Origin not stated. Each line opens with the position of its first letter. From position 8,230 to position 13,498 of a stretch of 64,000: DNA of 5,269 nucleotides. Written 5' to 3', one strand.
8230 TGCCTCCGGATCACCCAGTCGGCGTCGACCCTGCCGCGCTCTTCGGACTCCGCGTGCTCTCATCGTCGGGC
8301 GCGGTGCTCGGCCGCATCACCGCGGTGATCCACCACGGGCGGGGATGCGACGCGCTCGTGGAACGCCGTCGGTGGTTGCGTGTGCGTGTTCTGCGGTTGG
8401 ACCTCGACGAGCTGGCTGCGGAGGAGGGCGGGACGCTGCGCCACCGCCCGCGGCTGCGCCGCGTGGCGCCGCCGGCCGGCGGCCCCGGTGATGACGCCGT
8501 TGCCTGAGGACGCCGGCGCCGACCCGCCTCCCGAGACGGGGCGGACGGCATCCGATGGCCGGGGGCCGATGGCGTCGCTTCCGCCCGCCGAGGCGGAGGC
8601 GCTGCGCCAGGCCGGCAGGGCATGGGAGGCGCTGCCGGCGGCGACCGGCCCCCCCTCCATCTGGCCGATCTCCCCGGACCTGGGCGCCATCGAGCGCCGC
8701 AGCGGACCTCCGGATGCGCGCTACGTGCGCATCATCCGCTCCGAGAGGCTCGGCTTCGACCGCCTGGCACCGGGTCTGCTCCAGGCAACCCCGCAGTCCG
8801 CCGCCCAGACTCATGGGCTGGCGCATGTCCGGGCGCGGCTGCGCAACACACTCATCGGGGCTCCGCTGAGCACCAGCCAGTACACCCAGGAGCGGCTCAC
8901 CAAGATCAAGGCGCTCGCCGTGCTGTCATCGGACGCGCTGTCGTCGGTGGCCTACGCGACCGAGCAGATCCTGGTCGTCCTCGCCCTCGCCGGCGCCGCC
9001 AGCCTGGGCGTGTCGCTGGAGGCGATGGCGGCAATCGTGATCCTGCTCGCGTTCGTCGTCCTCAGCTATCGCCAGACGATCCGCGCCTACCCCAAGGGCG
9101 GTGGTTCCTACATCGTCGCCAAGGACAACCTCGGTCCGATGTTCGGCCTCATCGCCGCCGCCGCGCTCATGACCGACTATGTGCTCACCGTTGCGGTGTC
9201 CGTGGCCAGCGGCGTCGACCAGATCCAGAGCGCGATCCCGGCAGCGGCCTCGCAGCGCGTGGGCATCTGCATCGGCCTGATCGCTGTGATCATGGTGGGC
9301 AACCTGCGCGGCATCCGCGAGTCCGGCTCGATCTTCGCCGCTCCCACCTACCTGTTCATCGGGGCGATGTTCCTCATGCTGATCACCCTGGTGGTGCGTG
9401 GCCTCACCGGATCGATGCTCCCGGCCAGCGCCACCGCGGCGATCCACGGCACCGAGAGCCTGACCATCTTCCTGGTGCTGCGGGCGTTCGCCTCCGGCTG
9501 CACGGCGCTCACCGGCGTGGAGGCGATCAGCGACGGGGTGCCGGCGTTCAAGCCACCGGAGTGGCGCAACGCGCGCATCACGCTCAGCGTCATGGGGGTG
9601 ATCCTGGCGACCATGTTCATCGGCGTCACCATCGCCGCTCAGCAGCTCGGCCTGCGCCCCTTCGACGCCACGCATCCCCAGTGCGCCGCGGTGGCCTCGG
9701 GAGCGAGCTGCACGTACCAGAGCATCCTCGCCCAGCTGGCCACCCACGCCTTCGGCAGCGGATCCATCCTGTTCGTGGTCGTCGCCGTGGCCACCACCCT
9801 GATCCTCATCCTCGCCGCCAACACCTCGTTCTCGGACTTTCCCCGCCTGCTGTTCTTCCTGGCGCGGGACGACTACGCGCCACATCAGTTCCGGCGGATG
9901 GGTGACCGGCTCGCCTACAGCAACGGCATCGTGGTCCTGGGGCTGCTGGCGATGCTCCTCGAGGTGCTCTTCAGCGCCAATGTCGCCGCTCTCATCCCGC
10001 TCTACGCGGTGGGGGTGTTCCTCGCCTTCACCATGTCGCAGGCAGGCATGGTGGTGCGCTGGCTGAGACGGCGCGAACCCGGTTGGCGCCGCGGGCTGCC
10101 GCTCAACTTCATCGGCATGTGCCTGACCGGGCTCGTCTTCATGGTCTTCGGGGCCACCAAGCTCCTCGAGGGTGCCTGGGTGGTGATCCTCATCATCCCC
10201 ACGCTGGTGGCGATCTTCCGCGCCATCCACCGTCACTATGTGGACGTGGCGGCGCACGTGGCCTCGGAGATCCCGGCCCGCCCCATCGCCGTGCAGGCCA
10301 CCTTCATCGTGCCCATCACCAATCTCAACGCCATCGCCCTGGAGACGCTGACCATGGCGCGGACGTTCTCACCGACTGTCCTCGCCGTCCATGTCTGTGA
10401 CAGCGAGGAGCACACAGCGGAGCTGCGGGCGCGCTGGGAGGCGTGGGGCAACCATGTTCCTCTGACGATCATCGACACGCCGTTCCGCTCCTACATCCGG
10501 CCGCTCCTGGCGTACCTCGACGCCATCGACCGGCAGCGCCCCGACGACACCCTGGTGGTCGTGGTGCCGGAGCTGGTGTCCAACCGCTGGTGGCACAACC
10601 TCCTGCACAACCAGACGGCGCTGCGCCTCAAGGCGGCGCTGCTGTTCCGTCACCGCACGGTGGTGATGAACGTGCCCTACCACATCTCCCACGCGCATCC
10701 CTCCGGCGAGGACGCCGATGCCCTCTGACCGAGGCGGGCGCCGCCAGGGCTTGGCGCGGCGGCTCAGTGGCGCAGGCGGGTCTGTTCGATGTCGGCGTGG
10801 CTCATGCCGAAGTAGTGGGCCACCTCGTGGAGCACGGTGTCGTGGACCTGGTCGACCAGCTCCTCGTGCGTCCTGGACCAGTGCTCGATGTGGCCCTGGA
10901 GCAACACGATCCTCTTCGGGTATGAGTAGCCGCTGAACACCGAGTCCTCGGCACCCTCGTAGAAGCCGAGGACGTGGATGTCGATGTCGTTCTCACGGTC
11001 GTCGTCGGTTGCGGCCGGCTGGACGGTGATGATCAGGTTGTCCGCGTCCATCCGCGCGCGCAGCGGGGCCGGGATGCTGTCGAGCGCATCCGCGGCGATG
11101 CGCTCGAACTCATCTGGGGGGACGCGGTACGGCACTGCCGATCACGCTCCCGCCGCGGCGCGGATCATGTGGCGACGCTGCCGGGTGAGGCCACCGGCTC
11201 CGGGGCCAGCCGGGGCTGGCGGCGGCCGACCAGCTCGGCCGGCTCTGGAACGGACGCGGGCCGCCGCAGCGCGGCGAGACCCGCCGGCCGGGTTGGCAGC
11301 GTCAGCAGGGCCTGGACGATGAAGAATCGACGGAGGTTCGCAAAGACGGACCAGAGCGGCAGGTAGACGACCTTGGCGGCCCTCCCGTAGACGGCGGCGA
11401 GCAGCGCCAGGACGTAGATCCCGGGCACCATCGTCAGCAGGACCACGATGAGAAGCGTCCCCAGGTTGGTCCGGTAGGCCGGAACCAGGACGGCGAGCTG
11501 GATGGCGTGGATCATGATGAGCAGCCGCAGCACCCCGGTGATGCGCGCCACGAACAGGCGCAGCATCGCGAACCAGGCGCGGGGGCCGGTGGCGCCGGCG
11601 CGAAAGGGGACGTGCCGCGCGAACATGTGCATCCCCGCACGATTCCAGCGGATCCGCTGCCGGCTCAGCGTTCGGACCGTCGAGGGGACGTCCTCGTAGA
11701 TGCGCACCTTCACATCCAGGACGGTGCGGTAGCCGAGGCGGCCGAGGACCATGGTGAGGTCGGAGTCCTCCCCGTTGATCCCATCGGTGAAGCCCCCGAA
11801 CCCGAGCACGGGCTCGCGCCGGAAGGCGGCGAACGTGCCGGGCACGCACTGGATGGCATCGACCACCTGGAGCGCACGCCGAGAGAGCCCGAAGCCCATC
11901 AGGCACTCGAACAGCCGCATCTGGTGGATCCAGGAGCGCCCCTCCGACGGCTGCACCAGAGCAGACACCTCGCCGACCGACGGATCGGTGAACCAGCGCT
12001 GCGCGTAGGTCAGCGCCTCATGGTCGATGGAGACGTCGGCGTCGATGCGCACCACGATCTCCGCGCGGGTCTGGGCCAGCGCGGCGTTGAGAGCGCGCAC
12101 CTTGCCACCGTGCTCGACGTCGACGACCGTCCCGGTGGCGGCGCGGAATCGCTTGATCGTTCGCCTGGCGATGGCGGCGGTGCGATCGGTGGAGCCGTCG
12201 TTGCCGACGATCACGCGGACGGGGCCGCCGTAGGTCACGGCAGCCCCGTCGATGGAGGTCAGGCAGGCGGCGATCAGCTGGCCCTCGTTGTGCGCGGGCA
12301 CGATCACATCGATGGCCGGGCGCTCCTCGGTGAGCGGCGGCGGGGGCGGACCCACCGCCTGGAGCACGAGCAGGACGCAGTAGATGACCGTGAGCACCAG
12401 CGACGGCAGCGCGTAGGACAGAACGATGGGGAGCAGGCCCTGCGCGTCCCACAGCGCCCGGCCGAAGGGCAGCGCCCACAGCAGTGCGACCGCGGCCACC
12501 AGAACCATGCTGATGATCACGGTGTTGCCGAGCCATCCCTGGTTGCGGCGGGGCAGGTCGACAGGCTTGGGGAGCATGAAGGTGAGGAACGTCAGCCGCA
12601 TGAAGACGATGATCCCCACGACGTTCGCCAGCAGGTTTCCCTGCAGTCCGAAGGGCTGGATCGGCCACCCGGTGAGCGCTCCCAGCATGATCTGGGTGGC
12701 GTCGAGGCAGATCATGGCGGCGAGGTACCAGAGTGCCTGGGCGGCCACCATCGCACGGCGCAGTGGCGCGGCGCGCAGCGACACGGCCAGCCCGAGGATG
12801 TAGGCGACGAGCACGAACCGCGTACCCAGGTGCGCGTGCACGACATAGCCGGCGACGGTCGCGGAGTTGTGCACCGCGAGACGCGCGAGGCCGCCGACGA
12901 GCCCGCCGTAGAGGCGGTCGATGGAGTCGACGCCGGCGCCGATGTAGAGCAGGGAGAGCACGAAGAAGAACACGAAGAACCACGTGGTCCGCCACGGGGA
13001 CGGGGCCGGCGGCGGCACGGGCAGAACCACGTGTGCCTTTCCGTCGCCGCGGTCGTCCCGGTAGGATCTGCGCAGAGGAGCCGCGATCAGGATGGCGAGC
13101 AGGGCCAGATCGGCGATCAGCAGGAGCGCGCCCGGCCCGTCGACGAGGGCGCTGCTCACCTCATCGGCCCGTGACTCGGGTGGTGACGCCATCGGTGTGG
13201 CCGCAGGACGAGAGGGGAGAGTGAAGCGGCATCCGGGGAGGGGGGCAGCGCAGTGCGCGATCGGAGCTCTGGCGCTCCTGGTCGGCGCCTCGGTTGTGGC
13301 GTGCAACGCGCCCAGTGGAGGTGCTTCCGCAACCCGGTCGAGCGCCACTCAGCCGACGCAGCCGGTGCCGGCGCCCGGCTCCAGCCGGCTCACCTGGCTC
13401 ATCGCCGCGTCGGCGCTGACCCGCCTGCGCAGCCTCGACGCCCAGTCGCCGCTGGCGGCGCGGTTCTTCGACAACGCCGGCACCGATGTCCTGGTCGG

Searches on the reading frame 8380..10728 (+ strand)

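Call 49: search_protein_families(library=pfam, proteins=[window:8380-10728:+], max_evalue=0.001)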
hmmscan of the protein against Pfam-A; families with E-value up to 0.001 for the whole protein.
window:8380-10728:+ (782 aa): 2 families
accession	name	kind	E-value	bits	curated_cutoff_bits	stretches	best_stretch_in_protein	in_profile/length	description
PF13520.12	AA_permease_2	-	7.7e-32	111.2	27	1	176-605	4-420/427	Amino acid permease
PF00324.27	AA_permease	-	1.3e-05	24.5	24.6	1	199-607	21-429/470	Amino acid permease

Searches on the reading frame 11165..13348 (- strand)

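Call 49: search_protein_families(library=pfam, proteins=[window:11165-13348:-], max_evalue=0.001)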
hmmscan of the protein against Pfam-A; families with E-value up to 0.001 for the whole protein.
window:11165-13348:- (727 aa): 5 families
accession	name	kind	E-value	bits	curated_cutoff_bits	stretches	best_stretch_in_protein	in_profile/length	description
PF13641.12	Glyco_tranf_2_3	-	6.3e-21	75.9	27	1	344-570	1-229/230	Glycosyltransferase like family 2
PF00535.33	Glycos_transf_2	-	1.1e-20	74.6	23.3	1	348-514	2-164/168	Glycosyl transferase family 2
PF13632.12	Glyco_trans_2_3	-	1.5e-15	58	27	1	431-620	1-194/198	Glycosyl transferase family group 2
PF13506.12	Glyco_transf_21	-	4e-10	39.9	21.7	1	413-570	15-174/174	Glycosyl transferase family 21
PF03142.21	Chitin_synth_2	-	0.0001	21.5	27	0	425-510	198-285/527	Chitin synthase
